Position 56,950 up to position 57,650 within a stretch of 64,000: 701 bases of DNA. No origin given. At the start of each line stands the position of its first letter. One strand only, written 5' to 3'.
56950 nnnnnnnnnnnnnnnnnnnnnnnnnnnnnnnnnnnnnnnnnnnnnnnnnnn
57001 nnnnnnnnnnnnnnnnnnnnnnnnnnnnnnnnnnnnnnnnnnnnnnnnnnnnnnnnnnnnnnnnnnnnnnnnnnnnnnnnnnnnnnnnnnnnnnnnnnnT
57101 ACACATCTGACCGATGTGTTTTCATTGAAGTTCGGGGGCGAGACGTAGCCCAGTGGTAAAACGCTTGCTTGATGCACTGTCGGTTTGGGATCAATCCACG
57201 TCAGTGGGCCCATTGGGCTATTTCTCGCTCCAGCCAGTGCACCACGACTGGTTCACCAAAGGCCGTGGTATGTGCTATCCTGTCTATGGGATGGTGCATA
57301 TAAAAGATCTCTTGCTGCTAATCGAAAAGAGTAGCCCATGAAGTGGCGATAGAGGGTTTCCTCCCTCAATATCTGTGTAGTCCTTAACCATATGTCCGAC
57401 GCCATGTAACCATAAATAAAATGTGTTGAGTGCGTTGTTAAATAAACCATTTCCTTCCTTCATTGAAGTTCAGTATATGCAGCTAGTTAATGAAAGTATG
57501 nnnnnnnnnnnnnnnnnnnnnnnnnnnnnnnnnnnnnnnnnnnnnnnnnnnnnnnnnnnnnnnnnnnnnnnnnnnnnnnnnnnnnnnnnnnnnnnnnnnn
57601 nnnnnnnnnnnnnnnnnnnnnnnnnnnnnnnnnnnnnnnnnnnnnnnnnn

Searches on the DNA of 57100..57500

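Call 43: search_rna_families(source=window, start=57100, end=57500, threshold=evalue, max_evalue=1, show_alignments=1)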
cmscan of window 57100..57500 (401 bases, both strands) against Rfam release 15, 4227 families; matches with E-value up to 1: 0.
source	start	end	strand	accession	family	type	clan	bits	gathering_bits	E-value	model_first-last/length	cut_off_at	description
